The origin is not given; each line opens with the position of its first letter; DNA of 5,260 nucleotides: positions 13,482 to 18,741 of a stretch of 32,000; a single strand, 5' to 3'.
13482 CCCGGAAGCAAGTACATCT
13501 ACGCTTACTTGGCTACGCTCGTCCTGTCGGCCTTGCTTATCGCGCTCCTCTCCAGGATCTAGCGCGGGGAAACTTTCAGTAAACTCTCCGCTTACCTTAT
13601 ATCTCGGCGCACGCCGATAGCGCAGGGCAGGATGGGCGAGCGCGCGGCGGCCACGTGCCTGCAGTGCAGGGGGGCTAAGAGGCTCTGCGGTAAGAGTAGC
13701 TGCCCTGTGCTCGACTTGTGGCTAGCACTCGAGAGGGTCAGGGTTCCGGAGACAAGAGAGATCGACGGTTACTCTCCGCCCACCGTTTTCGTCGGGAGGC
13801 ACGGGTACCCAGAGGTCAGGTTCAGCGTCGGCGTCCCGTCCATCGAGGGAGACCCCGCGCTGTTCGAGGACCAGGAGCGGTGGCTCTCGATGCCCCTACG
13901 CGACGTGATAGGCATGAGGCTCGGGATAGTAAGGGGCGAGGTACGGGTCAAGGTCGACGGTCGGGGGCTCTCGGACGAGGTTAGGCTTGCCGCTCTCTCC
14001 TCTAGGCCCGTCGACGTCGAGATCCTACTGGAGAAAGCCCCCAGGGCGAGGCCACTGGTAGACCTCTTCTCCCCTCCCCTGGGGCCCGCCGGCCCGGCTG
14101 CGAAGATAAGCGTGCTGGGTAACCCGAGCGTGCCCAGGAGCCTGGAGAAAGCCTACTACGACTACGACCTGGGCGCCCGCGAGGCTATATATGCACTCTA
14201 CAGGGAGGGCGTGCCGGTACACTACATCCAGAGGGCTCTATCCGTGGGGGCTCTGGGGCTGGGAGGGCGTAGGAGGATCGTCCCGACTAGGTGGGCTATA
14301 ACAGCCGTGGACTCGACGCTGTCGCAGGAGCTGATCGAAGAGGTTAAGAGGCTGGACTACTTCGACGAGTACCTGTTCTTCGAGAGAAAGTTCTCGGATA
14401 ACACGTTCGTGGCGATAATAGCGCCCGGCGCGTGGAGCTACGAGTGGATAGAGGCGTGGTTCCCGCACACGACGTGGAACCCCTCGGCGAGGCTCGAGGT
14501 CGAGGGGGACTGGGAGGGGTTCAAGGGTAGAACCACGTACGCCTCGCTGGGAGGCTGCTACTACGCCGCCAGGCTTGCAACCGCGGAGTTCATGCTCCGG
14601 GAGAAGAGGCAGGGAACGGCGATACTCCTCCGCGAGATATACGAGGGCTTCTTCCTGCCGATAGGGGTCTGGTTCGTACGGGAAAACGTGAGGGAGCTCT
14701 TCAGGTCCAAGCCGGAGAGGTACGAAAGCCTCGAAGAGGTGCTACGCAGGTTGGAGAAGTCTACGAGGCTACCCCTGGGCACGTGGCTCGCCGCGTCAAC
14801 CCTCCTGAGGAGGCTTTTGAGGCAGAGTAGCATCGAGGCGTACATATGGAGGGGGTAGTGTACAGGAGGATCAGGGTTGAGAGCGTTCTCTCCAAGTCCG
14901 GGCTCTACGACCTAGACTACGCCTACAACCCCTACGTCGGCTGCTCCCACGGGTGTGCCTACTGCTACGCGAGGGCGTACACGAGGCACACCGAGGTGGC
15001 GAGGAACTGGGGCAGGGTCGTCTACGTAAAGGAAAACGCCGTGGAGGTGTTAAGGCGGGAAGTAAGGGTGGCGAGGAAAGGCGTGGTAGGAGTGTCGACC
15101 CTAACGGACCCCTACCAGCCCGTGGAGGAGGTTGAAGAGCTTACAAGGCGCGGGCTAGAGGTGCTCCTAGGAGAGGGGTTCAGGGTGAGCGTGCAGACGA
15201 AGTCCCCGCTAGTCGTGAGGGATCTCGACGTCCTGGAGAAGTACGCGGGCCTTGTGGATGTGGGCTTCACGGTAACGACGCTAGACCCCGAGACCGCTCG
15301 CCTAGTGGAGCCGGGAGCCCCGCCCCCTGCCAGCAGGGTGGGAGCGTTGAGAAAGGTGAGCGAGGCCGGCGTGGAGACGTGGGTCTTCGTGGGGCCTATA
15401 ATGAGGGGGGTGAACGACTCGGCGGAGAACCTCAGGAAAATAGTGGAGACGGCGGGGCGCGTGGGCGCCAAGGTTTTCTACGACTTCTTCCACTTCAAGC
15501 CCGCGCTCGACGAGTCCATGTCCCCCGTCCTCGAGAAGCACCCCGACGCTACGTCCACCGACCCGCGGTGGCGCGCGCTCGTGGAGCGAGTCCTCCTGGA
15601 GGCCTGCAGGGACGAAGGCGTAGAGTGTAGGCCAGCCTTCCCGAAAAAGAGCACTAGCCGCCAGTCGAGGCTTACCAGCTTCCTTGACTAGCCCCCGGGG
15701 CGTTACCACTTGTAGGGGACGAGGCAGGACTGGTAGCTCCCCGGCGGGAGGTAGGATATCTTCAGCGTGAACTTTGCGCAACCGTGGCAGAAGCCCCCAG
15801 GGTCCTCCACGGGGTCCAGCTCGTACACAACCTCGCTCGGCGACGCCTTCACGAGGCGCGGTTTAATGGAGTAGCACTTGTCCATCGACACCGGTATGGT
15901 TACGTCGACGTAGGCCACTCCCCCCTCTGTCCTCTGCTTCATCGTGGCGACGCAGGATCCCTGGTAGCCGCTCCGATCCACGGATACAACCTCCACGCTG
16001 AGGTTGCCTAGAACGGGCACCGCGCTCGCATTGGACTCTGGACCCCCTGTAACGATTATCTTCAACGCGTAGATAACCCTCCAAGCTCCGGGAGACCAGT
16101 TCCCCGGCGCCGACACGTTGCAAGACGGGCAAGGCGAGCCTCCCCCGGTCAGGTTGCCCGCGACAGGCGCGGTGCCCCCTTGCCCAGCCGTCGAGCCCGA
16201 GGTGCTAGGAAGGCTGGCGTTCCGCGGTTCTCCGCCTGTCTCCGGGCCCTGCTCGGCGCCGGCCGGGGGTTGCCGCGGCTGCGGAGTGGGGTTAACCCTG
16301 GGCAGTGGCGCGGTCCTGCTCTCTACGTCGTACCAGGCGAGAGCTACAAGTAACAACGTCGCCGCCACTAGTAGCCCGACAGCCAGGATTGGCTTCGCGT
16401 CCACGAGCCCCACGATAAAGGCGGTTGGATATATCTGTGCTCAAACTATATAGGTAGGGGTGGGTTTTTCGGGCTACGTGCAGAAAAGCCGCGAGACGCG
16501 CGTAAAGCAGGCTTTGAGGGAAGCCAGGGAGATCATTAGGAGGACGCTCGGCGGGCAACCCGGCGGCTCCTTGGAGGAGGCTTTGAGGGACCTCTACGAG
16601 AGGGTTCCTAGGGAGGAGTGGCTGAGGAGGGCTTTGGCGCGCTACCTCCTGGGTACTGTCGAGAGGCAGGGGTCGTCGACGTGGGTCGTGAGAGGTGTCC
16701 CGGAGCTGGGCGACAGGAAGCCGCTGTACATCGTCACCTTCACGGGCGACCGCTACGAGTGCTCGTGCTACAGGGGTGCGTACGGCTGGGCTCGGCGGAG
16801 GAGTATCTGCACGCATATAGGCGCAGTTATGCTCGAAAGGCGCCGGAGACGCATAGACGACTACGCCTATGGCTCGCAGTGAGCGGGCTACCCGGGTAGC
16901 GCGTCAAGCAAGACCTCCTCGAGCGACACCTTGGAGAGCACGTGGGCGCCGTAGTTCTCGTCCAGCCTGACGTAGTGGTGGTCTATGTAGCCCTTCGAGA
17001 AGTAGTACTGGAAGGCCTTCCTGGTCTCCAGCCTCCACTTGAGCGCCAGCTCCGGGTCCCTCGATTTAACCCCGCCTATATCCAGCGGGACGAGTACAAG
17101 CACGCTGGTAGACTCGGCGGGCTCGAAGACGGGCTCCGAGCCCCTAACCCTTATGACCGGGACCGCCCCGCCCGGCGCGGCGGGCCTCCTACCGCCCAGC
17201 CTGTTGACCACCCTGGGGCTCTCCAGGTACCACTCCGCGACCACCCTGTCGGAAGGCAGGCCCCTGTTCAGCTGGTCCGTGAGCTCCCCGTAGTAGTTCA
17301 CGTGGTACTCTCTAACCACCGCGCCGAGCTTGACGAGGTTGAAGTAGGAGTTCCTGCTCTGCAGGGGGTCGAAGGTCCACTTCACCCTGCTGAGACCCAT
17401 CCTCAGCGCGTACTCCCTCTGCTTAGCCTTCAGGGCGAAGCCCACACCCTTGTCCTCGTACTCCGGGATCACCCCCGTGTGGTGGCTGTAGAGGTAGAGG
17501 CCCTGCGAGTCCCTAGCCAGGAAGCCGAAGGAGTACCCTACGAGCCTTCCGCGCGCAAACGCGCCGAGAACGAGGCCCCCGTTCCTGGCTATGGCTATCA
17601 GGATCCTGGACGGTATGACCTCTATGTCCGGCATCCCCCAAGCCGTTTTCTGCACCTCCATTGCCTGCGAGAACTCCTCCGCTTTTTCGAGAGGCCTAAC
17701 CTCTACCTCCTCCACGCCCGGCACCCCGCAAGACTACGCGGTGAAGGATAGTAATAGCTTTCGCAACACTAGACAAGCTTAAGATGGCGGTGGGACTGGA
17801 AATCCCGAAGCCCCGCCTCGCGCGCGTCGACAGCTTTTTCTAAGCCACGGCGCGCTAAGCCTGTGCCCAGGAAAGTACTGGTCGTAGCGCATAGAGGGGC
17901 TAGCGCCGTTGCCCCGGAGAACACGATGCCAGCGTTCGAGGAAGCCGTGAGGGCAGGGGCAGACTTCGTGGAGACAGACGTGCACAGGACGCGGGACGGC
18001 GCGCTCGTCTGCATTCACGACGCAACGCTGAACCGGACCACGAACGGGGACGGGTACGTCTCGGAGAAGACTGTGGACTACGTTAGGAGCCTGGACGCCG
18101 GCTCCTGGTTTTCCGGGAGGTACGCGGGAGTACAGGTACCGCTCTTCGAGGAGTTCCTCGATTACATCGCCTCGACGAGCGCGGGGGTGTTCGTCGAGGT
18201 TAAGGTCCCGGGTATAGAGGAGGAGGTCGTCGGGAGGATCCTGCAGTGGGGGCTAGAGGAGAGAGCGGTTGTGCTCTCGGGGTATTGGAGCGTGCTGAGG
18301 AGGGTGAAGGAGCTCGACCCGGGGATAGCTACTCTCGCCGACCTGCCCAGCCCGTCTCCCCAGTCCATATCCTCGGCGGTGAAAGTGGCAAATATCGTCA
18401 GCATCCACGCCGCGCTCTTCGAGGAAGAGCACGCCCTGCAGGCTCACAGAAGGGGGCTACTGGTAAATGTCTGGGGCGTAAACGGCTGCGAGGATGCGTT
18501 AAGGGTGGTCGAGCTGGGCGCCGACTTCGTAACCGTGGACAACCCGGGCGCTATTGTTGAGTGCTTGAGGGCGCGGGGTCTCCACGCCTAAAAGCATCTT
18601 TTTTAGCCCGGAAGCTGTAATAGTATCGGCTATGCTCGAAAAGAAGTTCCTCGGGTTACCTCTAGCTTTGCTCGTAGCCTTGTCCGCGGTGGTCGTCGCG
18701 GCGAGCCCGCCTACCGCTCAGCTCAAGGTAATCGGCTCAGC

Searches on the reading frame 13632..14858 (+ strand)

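Call 39: search_protein_families(library=pfam, proteins=[window:13632-14858:+], max_evalue=0.001)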
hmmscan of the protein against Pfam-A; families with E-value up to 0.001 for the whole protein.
window:13632-14858:+ (408 aa): 2 families
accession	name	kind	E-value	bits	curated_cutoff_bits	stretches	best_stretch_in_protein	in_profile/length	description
PF04894.17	Nre_N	-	6.2e-97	325.1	25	1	18-283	1-270/270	Archaeal Nre, N-terminal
PF04895.17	Nre_C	-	1.5e-36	125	27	1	295-404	1-110/110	Archaeal Nre, C-terminal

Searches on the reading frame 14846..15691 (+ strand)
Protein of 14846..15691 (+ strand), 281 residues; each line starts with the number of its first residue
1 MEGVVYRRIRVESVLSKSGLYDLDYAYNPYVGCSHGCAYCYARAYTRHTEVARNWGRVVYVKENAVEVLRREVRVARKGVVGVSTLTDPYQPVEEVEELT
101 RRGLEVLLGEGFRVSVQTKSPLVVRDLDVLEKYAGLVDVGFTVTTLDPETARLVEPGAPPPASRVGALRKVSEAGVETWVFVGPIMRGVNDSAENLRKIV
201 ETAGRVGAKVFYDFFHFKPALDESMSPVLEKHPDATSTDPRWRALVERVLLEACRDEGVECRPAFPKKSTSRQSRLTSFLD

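Call 40: search_protein_families(library=pfam, proteins=[window:14846-15691:+], max_evalue=0.001)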
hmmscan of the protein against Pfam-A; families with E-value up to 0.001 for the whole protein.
window:14846-15691:+ (281 aa): 1 family
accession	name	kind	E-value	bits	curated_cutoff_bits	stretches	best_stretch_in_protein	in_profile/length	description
PF04055.27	Radical_SAM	-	2.1e-18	67.5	29.5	1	27-195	1-161/166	Radical SAM superfamily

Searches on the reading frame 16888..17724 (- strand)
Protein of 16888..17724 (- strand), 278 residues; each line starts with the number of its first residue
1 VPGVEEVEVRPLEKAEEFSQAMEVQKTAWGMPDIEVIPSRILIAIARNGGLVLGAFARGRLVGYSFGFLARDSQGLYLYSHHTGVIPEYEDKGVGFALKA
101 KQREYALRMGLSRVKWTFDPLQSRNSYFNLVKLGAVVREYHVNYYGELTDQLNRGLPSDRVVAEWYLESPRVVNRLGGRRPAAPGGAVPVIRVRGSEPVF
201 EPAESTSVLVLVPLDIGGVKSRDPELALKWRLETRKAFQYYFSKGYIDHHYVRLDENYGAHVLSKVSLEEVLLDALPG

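Call 40: search_protein_families(library=pfam, proteins=[window:16888-17724:-], max_evalue=0.001)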
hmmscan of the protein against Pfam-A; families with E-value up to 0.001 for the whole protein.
window:16888-17724:- (278 aa): 1 family
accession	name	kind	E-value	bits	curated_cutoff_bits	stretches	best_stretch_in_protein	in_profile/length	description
PF00583.31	Acetyltransf_1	-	0.00014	22.5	20.7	1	45-117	29-99/116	Acetyltransferase (GNAT) family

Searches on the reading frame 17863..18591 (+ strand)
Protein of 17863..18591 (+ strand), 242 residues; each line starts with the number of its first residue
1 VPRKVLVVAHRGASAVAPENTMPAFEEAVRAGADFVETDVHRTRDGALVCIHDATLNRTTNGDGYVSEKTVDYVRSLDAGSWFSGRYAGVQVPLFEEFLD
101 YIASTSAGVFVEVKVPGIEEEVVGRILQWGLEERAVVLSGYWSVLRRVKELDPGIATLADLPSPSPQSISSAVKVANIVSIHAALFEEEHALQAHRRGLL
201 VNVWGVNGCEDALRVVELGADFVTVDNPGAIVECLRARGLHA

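Call 40: search_protein_families(library=pfam, proteins=[window:17863-18591:+], max_evalue=0.001)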
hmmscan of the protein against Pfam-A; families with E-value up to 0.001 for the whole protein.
window:17863-18591:+ (242 aa): 1 family
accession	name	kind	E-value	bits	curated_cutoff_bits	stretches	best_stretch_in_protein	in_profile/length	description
PF03009.23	GDPD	-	2.5e-41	142.8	23.6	1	10-229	1-243/244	Glycerophosphoryl diester phosphodiesterase family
